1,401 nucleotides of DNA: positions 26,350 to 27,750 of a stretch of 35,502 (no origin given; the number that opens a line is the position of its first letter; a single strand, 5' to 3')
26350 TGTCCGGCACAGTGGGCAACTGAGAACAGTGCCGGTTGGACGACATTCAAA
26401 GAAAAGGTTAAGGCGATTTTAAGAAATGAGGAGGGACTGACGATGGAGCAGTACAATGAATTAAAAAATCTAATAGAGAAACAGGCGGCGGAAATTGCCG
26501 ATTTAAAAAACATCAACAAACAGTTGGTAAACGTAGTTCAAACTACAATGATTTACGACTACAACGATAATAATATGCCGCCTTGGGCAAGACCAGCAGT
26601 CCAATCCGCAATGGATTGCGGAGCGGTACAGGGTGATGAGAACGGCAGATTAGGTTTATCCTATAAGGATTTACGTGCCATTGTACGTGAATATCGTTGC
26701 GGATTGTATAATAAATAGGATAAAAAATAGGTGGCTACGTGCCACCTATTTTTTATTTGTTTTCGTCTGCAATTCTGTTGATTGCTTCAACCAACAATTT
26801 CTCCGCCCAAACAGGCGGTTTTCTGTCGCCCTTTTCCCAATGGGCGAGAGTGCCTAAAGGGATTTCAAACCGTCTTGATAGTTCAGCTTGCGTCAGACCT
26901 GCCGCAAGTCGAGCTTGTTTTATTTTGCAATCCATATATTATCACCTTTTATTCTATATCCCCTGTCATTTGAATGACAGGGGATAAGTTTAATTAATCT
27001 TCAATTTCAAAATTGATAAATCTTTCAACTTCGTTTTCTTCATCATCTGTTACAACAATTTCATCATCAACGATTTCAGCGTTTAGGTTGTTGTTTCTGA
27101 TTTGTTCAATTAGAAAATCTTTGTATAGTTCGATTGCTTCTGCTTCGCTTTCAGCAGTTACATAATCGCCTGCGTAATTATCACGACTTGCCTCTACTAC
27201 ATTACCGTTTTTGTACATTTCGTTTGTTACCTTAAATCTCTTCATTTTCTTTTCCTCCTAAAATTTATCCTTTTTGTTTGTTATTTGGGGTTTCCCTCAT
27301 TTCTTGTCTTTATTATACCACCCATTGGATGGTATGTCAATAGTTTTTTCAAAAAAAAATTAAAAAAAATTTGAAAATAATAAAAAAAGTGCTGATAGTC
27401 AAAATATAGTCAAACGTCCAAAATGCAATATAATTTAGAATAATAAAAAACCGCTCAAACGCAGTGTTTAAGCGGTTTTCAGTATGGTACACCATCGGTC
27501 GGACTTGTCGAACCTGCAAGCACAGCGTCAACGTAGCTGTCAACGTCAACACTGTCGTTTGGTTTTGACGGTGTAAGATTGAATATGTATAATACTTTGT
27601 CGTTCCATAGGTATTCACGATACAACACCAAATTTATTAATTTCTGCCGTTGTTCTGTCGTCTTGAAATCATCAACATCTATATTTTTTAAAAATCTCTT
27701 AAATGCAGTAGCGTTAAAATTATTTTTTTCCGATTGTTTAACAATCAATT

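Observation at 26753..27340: Acr-aca-like accessory operon: acidic 83-aa protein plus small HTH, with an operator inside a consensus promoter and a perfect 28-bp palindrome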

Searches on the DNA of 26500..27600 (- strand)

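Call 7: search_dna_similar(query=window:26700-27480:-, collection=phages, mode=distant)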
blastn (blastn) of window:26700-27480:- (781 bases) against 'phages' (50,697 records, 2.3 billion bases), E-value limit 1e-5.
No match.

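Call 88: search_rna_families(source=window, start=26500, end=27600, threshold=evalue, max_evalue=1)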
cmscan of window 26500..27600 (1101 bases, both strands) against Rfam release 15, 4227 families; matches with E-value up to 1: 16.
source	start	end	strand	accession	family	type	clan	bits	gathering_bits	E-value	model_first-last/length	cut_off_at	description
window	26922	27005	+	RF03922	MIR2119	Gene; miRNA;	-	28.6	73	0.21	1-188/188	no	MIR2119 microRNA precursor family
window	26715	26802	-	RF04345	Plastid-rps12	Cis-reg;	-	27.9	78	0.18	1-97/97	no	Plastid-rps12 3UTR RNA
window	26721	26799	-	RF04339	Plastid-psbJ-3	Cis-reg;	CL00152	27.4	61.7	0.045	1-125/125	no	Plastid-psbJ-3 3UTR RNA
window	26709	26766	-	RF02907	patAB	Cis-reg; leader;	-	26.2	92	0.082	1-57/57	no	patAB leader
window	26875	26991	+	RF01456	VrrA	Gene; antisense;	-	25.5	50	0.076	1-140/140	no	Vibrio regulatory RNA of OmpA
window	26721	26846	-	RF00166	PrrB_RsmZ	Gene; sRNA;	CL00106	24.1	44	0.0029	1-133/133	no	PrrB/RsmZ RNA family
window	26648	26755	+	RF04339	Plastid-psbJ-3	Cis-reg;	CL00152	22.7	61.7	0.4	1-125/125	no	Plastid-psbJ-3 3UTR RNA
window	27309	27376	-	RF01859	Phe_leader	Cis-reg; leader;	-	21.1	55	0.95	1-125/125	no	Phenylalanine leader peptide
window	26679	26759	-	RF02934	caiA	Gene; sRNA;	-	21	55.5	1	1-78/78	no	caiA RNA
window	26723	26801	-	RF02376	antisense_SR1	Gene; sRNA;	-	19.8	45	0.26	127-208/210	no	SR1 sRNA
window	27419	27483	+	RF02427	SpF10_sRNA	Gene; sRNA;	-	19.8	60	0.8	1-57/57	no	Streptococcus sRNA SpF10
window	27508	27569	+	RF04050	mir-2072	Gene; miRNA;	-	19.6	100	0.49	1-67/67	no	mir-2072 microRNA precursor family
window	26605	26756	+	RF00166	PrrB_RsmZ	Gene; sRNA;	CL00106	19.5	44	0.049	1-133/133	no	PrrB/RsmZ RNA family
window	26717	26759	+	RF04195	MIR6217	Gene; miRNA;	-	18.6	110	0.18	1-228/228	no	MIR6217 microRNA precursor family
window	26663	26763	-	RF01808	MicX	Gene; sRNA;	-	18.1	75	0.25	1-194/194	no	MicX Vibrio cholerae sRNA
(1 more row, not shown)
